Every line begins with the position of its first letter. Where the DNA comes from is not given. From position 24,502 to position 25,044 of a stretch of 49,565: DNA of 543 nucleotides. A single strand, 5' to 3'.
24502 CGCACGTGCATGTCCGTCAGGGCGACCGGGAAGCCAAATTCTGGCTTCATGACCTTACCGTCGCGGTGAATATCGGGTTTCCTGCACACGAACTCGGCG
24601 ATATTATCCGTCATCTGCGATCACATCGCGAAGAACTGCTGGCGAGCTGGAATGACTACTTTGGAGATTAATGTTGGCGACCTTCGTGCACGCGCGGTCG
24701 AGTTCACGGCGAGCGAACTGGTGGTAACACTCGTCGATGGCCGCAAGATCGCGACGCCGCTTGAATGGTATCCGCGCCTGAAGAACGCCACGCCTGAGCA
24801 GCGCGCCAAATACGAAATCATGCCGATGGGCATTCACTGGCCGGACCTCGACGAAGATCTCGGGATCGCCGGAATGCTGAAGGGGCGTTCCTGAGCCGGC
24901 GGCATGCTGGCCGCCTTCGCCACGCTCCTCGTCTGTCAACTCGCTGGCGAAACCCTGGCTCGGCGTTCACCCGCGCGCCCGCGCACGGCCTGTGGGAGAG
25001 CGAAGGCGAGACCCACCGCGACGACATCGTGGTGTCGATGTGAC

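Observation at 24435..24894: Overlapping DUF4160/DUF2442 two-gene cassette forming a low-GC islet at the window centre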

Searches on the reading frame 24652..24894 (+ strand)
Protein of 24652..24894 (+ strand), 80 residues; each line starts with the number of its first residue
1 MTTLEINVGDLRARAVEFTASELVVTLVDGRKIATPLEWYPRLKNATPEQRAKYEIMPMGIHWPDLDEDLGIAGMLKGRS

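Call 4: search_protein_families(library=pfam, proteins=[window:24652-24894:+], max_evalue=0.01)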
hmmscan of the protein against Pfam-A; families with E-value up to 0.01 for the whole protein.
window:24652-24894:+ (80 aa): 1 family
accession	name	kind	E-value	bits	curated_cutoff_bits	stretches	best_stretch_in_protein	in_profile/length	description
PF10387.14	DUF2442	-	3.7e-21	75.6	23.9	1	14-78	2-69/72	Protein of unknown function (DUF2442)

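Call 5: search_protein_families(library=ncbifam, proteins=[window:24652-24894:+], max_evalue=0.1)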
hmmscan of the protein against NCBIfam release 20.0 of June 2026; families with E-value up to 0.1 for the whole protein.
window:24652-24894:+ (80 aa): 0 families

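Call 6: search_protein_families(library=padloc, proteins=[window:24652-24894:+], max_evalue=0.1)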
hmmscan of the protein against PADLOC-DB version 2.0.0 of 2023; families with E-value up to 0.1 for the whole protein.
window:24652-24894:+ (80 aa): 0 families

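Call 7: search_protein_families(library=phrogs, proteins=[window:24652-24894:+], max_evalue=0.1)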
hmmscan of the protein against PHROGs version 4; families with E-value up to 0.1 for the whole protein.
window:24652-24894:+ (80 aa): 0 families

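Call 30: find_homologous_proteins(query=window:24652-24894:+)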
Query window:24652-24894:+ (80 aa): 2261 proteins with E <= 0.001 among 2264 candidates; the best 120 are listed.
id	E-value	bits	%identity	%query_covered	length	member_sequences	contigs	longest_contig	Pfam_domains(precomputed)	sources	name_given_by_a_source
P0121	3.3e-46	172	100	100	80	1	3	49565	PF10387.15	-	-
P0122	3.7e-44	165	100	96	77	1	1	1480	PF10387.15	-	-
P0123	2.2e-40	153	88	100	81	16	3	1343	PF10387.15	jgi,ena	jgi:hypothetical protein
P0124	1.4e-39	151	87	99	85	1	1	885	PF10387.15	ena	-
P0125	1.6e-39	151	86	100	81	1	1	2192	PF10387.15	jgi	jgi:hypothetical protein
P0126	2.7e-39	150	86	99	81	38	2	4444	PF10387.15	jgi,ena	jgi:hypothetical protein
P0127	3.4e-39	150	87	99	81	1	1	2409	PF10387.15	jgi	jgi:hypothetical protein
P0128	3.8e-39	149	85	99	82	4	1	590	PF10387.15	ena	-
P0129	4.7e-39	149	87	99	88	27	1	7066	PF10387.15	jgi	jgi:hypothetical protein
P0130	5.2e-39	149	86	99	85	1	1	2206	PF10387.15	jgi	jgi:Protein of unknown function (DUF2442)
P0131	7.0e-39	149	87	99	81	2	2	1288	PF10387.15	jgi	jgi:hypothetical protein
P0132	8.4e-39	148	86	99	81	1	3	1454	PF10387.15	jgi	jgi:hypothetical protein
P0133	8.6e-39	148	87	99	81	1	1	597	PF10387.15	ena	-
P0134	8.9e-39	148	85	99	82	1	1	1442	PF10387.15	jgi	jgi:hypothetical protein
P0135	1.4e-38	148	87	99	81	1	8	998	PF10387.15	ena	-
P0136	1.7e-38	147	84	99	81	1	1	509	PF10387.15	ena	-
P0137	1.8e-38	147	85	99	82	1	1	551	PF10387.15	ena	-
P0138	1.8e-38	147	84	99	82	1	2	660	PF10387.15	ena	-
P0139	1.9e-38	147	87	99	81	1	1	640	PF10387.15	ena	-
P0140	1.9e-38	147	84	100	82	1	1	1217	PF10387.15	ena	-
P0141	2.1e-38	147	85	100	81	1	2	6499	PF10387.15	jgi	jgi:uncharacterized protein DUF2442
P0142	2.4e-38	147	86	99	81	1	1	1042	PF10387.15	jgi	jgi:uncharacterized protein DUF2442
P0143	2.4e-38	147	84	99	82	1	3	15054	PF10387.15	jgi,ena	jgi:hypothetical protein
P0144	3.1e-38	147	85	99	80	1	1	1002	PF10387.15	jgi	jgi:hypothetical protein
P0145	3.2e-38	147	82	99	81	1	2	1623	PF10387.15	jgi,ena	-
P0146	3.3e-38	146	81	99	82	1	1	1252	PF10387.15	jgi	jgi:hypothetical protein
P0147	3.7e-38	146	84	99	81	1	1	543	PF10387.15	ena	-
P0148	3.8e-38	146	84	99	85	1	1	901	PF10387.15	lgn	-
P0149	4.1e-38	146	85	100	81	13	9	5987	PF10387.15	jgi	jgi:hypothetical protein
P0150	4.5e-38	146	82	99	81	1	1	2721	PF10387.15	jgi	-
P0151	4.5e-38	146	85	99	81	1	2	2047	PF10387.15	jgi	jgi:Protein of unknown function (DUF2442)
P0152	4.5e-38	146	85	99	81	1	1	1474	PF10387.15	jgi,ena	jgi:hypothetical protein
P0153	4.7e-38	146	84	99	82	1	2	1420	PF10387.15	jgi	jgi:hypothetical protein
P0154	6.3e-38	146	84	99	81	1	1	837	PF10387.15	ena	-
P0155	6.3e-38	146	84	99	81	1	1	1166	PF10387.15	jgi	-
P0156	6.5e-38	146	84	99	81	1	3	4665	PF10387.15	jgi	jgi:hypothetical protein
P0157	6.6e-38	146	84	99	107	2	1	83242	PF10387.15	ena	-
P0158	6.7e-38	146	82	99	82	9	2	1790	PF10387.15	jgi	jgi:hypothetical protein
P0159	7.3e-38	145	84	100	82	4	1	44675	PF10387.15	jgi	jgi:hypothetical protein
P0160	8.6e-38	145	82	99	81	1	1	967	PF10387.15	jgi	jgi:hypothetical protein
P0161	8.7e-38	145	84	99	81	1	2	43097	PF10387.15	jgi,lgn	jgi:Protein of unknown function (DUF2442)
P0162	8.7e-38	145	82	99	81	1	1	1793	PF10387.15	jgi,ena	jgi:Protein of unknown function (DUF2442)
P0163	8.8e-38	145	82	99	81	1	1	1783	PF10387.15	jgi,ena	-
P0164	8.8e-38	145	82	99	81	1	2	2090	PF10387.15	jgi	jgi:Protein of unknown function (DUF2442)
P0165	8.9e-38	145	81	99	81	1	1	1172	PF10387.15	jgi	jgi:hypothetical protein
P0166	9.0e-38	145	82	99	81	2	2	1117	PF10387.15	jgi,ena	-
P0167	9.0e-38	145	85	99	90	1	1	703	PF10387.15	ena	-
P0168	9.1e-38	145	85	99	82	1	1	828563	PF10387.15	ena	-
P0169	9.3e-38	145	85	99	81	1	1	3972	PF10387.15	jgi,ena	jgi:hypothetical protein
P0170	9.6e-38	145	85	100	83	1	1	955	PF10387.15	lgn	-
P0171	1.0e-37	145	86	100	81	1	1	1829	PF10387.15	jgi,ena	-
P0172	1.1e-37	145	84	99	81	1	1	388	PF10387.15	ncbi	-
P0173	1.1e-37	145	83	100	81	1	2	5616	PF10387.15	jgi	jgi:hypothetical protein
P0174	1.2e-37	145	84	99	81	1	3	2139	PF10387.15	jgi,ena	jgi:hypothetical protein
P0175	1.2e-37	145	85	99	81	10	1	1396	PF10387.15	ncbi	-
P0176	1.2e-37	145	84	99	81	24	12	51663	PF10387.15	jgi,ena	jgi:Protein of unknown function (DUF2442)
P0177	1.2e-37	145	85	99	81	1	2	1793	PF10387.15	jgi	jgi:hypothetical protein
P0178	1.2e-37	145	84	99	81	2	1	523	PF10387.15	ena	-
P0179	1.2e-37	145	83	100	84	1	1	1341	PF10387.15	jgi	jgi:hypothetical protein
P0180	1.3e-37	145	79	100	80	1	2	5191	PF10387.15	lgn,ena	-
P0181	1.3e-37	145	84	99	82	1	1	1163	PF10387.15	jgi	-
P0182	1.4e-37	145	84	99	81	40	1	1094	PF10387.15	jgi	jgi:hypothetical protein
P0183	1.5e-37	144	83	100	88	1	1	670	PF10387.15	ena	-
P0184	1.5e-37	144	84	99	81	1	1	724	PF10387.15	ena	-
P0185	1.6e-37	144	82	99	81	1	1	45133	PF10387.15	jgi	jgi:hypothetical protein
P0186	1.7e-37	144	85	99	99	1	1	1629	PF10387.15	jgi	jgi:hypothetical protein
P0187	1.7e-37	144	82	99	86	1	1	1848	PF10387.15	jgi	jgi:hypothetical protein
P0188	1.8e-37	144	82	99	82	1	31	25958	PF10387.15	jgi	jgi:uncharacterized protein DUF2442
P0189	1.8e-37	144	84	99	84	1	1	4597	PF10387.15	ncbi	-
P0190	1.8e-37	144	83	100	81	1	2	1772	PF10387.15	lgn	-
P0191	1.8e-37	144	84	99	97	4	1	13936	PF10387.15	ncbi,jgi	-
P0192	1.9e-37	144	86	99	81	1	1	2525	PF10387.15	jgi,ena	jgi:hypothetical protein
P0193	1.9e-37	144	85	99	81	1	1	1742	PF10387.15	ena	-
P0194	1.9e-37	144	85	99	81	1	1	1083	PF10387.15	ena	-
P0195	1.9e-37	144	84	99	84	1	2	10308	PF10387.15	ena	-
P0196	2.1e-37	144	79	100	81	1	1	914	PF10387.15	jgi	jgi:hypothetical protein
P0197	2.2e-37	144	85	99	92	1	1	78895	PF10387.15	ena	-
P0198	2.3e-37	144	82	99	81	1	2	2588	PF10387.15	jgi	jgi:hypothetical protein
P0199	2.3e-37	144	82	99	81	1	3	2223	PF10387.15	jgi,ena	-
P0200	2.4e-37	144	84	99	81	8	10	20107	PF10387.15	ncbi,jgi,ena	jgi:hypothetical protein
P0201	2.4e-37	144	84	99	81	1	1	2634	PF10387.15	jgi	jgi:uncharacterized protein DUF2442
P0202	2.4e-37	144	81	99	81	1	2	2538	PF10387.15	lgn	-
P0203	2.5e-37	144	82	99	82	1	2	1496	PF10387.15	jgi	jgi:Protein of unknown function (DUF2442)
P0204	2.5e-37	144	82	99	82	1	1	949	PF10387.15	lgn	-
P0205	2.7e-37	144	82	99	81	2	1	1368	PF10387.15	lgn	-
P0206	2.7e-37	144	84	99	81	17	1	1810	PF10387.15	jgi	-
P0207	2.7e-37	144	81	99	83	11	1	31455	PF10387.15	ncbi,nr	ncbi:MAG: DUF2442 domain-containing protein [Hyphomicrobiales bacterium]|nr:DUF2442 domain-containin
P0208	2.7e-37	144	83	100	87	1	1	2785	PF10387.15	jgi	jgi:hypothetical protein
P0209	2.8e-37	144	83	100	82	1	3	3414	PF10387.15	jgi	jgi:hypothetical protein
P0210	3.3e-37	143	82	99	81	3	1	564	PF10387.15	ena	-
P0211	3.3e-37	143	81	99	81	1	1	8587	PF10387.15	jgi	-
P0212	3.4e-37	143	81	99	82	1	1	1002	PF10387.15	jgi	jgi:hypothetical protein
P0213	3.4e-37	143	84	99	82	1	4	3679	PF10387.15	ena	-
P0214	3.4e-37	143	82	99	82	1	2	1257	PF10387.15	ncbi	-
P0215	3.7e-37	143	85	99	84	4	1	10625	PF10387.15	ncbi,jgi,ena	ncbi:MAG TPA: DUF2442 domain-containing protein [Xanthobacteraceae bacterium]|jgi:hypothetical prote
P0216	3.7e-37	143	82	99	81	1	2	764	PF10387.15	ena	-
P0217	3.8e-37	143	84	100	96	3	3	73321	PF10387.15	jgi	jgi:Protein of unknown function (DUF2442)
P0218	3.8e-37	143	83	100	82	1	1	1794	PF10387.15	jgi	jgi:hypothetical protein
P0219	4.1e-37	143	82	99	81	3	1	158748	PF10387.15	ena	-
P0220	4.4e-37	143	84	99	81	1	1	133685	PF10387.15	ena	-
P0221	4.5e-37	143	84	99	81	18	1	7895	PF10387.15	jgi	jgi:uncharacterized protein DUF2442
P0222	4.5e-37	143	84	99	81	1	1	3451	PF10387.15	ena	-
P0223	4.6e-37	143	81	99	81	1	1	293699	PF10387.15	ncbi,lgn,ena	-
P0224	4.6e-37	143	84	99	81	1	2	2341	PF10387.15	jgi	jgi:hypothetical protein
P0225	4.6e-37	143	84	99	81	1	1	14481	PF10387.15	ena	-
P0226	4.6e-37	143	82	99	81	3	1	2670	PF10387.15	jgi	jgi:hypothetical protein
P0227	4.6e-37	143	81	99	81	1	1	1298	PF10387.15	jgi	-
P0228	4.6e-37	143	82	99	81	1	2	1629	PF10387.15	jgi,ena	jgi:hypothetical protein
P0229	4.7e-37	143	81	99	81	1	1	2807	PF10387.15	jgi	jgi:hypothetical protein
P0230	4.8e-37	143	82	99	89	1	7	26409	PF10387.15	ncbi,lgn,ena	-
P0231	4.8e-37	143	81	99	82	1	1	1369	PF10387.15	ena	-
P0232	4.8e-37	143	81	99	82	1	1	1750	PF10387.15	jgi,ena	jgi:hypothetical protein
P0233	5.0e-37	143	84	99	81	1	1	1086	PF10387.15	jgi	jgi:hypothetical protein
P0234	5.1e-37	143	80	100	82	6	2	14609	PF10387.15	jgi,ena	jgi:Protein of unknown function (DUF2442)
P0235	5.1e-37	143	82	99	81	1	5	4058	PF10387.15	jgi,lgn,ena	jgi:hypothetical protein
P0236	5.2e-37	143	82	99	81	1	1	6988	PF10387.15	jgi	jgi:Protein of unknown function (DUF2442)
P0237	5.3e-37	143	83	100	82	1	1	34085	PF10387.15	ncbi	-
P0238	5.7e-37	143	82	99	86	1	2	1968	PF10387.15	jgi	jgi:hypothetical protein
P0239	5.8e-37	143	82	99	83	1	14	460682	PF10387.15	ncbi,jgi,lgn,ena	ncbi:MAG: DUF2442 domain-containing protein [Xanthobacteraceae bacterium]|jgi:hypothetical protein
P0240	5.8e-37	143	81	100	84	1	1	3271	PF10387.15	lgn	-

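Call 34: search_solved_structures(query=window:24652-24894:+, max_evalue=10, show_alignments=3)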
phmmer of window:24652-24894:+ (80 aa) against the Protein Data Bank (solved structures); distinct sequences matched with E-value up to 10: 6.
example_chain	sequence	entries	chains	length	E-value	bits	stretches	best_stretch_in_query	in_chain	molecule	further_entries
2x8n_A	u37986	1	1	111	0.00027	24.3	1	14-79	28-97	CV0863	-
3k8r_A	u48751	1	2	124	0.00076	22.8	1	17-78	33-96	Uncharacterized protein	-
6xq0_D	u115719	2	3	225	1.3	12.5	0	52-74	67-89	Hemagglutinin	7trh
4jrp_A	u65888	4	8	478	1.5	12.4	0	50-70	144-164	Exodeoxyribonuclease I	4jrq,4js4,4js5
4hcb_A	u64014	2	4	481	1.5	12.3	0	50-70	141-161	Exodeoxyribonuclease I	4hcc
1fxx_A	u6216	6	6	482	1.5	12.3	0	50-70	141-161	EXONUCLEASE I | Exodeoxyribonuclease I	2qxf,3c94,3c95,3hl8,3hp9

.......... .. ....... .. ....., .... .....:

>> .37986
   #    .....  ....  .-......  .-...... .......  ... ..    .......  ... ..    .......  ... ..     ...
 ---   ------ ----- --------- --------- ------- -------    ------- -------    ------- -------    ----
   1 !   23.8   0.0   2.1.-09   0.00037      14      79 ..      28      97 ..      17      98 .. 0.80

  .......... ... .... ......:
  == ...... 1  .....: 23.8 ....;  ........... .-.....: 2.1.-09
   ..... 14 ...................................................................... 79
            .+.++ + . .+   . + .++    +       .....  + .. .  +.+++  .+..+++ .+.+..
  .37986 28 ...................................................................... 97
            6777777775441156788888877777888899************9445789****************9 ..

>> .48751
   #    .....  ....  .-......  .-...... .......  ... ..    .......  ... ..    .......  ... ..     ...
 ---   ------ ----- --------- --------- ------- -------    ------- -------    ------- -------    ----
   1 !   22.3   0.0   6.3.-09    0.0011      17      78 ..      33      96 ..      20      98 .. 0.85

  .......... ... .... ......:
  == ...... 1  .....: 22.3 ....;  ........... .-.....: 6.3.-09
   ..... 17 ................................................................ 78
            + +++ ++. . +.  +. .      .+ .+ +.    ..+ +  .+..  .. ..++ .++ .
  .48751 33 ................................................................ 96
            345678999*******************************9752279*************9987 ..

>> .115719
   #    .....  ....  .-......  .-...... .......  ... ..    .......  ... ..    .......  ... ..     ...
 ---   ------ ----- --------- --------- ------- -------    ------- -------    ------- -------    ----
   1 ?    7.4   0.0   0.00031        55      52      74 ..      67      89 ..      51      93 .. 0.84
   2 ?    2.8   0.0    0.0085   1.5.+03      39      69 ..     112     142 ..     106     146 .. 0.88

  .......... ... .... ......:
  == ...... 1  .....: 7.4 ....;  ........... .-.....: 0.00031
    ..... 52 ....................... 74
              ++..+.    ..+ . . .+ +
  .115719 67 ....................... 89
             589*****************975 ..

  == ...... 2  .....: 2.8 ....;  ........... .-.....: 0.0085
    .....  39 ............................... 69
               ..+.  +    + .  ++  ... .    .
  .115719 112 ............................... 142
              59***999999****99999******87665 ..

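Call 57: predict_structure(alignment_id=A2)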
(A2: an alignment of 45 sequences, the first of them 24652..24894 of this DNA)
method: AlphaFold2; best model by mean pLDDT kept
length: 80 residues; sequences in the alignment: 45
mean_pLDDT: 88.5   pTM: 0.75
mean pLDDT of the five models: 88.5, 84.7, 82.2, 80.2, 79.5
residues with pLDDT >= 90: 55; 70-90: 21; 50-70: 4; < 50: 0
segments of 3 or more residues with pLDDT < 50: none
pLDDT, mean of each block of 10 residues (from residue 1): 70 92 93 93 94 92 94 80
secondary structure, 60 per line:
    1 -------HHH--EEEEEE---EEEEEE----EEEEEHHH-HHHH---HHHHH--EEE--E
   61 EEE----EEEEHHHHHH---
elements in order: E13-18 E22-27 E32-36 H41-44 H48-52 E55-57 E60-63 E68-71 H72-77

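Call 63: fold_search(model_id=the predicted structure, library=pdb)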
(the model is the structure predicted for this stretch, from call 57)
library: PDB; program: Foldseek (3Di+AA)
matches with E <= 10: 1233; with E <= 0.001: 3
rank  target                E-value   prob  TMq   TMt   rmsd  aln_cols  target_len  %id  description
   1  2x8n_MODEL_1_A        5.3e-04  1.00  0.72  0.54   2.0        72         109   29  Solution NMR structure of uncharacterized protein CV0863 from Chromobacterium violaceum. NORTHEAST STRUCTURAL  (released 2010-04-28)
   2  3k8r_A                6.9e-04  1.00  0.68  0.65   2.1        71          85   30  Crystal structure of protein of unknown function (YP_427503.1) from Rhodospirillum rubrum ATCC 11170 at 2.75 A resolut (released 2009-10-27)
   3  3k8r_B                8.3e-04  1.00  0.70  0.67   2.0        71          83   30  Crystal structure of protein of unknown function (YP_427503.1) from Rhodospirillum rubrum ATCC 11170 at 2.75 A resolut (released 2009-10-27)
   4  4bur_A                1.9e-01  0.95  0.30  0.05   1.0        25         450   32  Crystal structure of the reduced human Apoptosis inducing factor complexed with NAD (released 2014-07-09)
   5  5kvi                  2.2e-01  0.94  0.30  0.05   1.0        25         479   32  Crystal structure of monomeric human apoptosis-inducing factor with E413A/R422A/R430A mutations (released 2016-11-16)
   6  9fl7_B                2.4e-01  0.84  0.28  0.05   1.1        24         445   33  Cryo-EM structure of human AK2 bound to reduced human AIFM1 (residues 102-613), class 3 (released 2025-05-14)
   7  3gd3_A                2.5e-01  0.90  0.29  0.05   1.2        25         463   32  Crystal structure of a naturally folded murine apoptosis inducing factor (released 2009-05-19)
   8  5fs8                  2.7e-01  0.90  0.29  0.05   1.1        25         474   32  Crystal structure of the G308E mutant of human apoptosis inducing factor (released 2016-05-11)
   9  9fl7_A                2.7e-01  0.87  0.28  0.05   1.0        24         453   33  Cryo-EM structure of human AK2 bound to reduced human AIFM1 (residues 102-613), class 3 (released 2025-05-14)
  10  4fdc                  2.9e-01  0.87  0.28  0.05   0.9        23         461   35  Crystal structure of the E493V mutant of human apoptosis inducing factor (AIF) (released 2012-10-17)
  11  8d3h_A                3.1e-01  0.90  0.29  0.05   0.9        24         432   33  Crystal structure of human Apoptosis-Inducing Factor (AIF) W196A mutant complexed with 7-chloroquinolin-4-amine (released 2023-11-08)
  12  8d3g_A                3.1e-01  0.89  0.29  0.06   0.9        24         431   33  Crystal structure of human Apoptosis-Inducing Factor (AIF) W196A mutant complexed with 6-chloroquinolin-4-amine (released 2023-11-08)
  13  9gr0_B                3.1e-01  0.87  0.29  0.06   1.1        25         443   32  Interaction with AK2A links AIFM1 to cellular energy metabolism. The cryo-EM structure of dimeric AIFM1 bound by AK2A. (released 2025-07-09)
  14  6npb_A                3.1e-01  0.38  0.34  0.08   9.7        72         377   19  X-ray crystal structure of TmpA, 2-trimethylaminoethylphosphonate hydroxylase, with Fe and 2OG (released 2019-03-06)
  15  5miu_A                3.3e-01  0.87  0.28  0.05   0.9        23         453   35  G307E variant of Murine Apoptosis Inducing Factor (oxidized state) (released 2017-07-12)
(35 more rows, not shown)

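Call 71: find_encoding_contigs(protein=P0239, flank=3000, max_places=6)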
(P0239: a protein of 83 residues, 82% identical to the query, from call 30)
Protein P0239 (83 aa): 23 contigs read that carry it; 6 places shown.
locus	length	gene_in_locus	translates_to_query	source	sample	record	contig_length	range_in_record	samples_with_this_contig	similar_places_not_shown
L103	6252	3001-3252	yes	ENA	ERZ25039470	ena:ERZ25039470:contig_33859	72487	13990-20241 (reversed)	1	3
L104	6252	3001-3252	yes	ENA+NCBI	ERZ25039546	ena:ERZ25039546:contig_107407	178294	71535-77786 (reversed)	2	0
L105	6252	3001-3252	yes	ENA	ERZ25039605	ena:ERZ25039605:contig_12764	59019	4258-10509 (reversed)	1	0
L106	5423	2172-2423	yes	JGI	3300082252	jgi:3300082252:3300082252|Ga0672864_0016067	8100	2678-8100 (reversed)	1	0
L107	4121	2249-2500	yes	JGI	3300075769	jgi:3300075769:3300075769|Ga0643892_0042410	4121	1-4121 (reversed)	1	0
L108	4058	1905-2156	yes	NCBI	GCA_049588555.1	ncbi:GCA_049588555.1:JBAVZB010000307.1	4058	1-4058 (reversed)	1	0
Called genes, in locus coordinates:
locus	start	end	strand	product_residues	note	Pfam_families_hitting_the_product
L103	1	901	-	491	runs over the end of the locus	PF13231:PMT_2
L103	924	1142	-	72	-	-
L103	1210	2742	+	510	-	PF01039:Carboxyl_trans, PF03255:ACCA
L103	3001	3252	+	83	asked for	PF10387:DUF2442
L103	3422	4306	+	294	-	PF00892:EamA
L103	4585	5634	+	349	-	PF00199:Catalase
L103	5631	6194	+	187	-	PF01292:Ni_hydr_CYTB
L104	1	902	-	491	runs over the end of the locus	PF13231:PMT_2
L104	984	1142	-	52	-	-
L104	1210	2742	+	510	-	PF01039:Carboxyl_trans, PF03255:ACCA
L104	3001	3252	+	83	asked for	PF10387:DUF2442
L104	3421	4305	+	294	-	PF00892:EamA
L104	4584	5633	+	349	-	PF00199:Catalase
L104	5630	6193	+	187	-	PF01292:Ni_hydr_CYTB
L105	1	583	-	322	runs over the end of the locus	PF13231:PMT_2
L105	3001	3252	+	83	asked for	PF10387:DUF2442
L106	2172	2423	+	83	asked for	PF10387:DUF2442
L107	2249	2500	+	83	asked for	PF10387:DUF2442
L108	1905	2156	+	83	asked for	PF10387:DUF2442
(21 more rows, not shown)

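Call 72: find_encoding_contigs(protein=P0168, flank=3000, max_places=2)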
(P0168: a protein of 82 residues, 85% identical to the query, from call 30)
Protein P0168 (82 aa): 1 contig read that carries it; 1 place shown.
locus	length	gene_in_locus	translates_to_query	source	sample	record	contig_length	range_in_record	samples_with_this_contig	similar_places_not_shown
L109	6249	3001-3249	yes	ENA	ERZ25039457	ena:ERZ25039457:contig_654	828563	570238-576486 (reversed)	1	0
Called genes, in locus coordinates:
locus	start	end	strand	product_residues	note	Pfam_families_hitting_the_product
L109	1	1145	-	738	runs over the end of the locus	-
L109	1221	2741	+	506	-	PF01039:Carboxyl_trans, PF03255:ACCA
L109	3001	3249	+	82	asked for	PF10387:DUF2442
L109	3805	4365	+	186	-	PF13289:SIR2_2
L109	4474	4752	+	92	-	PF04237:YjbR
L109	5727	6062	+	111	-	PF01042:Ribonuc_L-PSP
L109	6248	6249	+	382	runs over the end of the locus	PF01048:PNP_UDP_1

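Call 73: find_encoding_contigs(protein=P0223, flank=3000, max_places=2)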
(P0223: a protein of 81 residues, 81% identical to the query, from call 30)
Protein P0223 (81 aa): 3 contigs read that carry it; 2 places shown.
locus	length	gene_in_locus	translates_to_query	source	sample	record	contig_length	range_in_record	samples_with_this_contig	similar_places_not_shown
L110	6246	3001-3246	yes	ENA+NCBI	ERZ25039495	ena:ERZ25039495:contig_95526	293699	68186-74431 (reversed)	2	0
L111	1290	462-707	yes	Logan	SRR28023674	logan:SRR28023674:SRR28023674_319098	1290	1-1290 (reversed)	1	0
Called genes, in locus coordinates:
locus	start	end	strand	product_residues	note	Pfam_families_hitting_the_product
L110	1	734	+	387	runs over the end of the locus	PF01717:Meth_synt_2 (weak)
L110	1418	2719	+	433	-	PF00557:Peptidase_M24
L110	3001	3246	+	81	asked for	PF10387:DUF2442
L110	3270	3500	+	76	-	-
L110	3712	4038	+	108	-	PF06170:DUF983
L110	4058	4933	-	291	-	PF01145:Band_7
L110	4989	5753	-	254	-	PF02798:GST_N, PF13417:GST_N_3, PF13409:GST_N_2, PF22041:GST_C_7 (weak), PF00043:GST_C, PF14497:GST_C_3 (weak), PF13410:GST_C_2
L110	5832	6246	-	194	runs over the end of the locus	-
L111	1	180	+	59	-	?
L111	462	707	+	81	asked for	PF10387:DUF2442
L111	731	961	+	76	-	-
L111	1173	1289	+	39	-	?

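Call 74: find_encoding_contigs(protein=P0220, flank=3000, max_places=2)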
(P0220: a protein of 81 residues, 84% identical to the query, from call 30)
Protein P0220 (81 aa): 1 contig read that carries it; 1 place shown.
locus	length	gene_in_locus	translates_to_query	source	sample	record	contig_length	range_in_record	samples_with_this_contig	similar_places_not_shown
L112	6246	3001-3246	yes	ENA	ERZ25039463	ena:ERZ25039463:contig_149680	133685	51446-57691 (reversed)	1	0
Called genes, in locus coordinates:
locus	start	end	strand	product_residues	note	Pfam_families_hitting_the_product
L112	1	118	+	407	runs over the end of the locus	PF01547:SBP_bac_1, PF13531:SBP_bac_11, PF13416:SBP_bac_8, PF13343:SBP_bac_6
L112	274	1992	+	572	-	PF00528:BPD_transp_1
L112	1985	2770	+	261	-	PF00106:adh_short, PF08659:KR, PF13561:adh_short_C2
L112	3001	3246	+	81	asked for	PF10387:DUF2442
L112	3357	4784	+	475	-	PF00171:Aldedh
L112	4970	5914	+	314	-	-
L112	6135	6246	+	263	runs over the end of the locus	PF04392:ABC_sub_bind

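Call 93: find_encoding_contigs(protein=P0121, flank=4000, max_places=5)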
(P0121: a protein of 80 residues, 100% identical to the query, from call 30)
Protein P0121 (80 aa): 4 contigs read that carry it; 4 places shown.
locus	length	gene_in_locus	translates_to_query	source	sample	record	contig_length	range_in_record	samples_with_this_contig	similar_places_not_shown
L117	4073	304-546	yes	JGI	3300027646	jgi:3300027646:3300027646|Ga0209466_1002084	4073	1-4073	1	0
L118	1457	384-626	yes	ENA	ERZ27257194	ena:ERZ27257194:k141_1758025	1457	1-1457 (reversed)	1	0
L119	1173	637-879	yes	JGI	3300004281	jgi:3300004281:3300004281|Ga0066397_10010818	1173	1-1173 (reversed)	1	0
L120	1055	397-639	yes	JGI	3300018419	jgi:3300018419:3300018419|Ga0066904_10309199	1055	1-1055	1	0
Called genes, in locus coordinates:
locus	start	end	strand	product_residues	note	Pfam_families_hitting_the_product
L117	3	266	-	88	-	?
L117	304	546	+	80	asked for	PF10387:DUF2442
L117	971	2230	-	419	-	PF00355:Rieske, PF19301:LigXa_C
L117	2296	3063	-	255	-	PF02798:GST_N, PF13417:GST_N_3, PF13409:GST_N_2, PF00043:GST_C, PF14497:GST_C_3 (weak), PF13410:GST_C_2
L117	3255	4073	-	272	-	?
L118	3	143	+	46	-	?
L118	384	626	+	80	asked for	PF10387:DUF2442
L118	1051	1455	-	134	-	?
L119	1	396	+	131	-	?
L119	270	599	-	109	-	-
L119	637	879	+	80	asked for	PF10387:DUF2442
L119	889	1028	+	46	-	-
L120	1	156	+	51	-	?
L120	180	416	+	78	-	PF13711:DUF4160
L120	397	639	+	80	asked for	PF10387:DUF2442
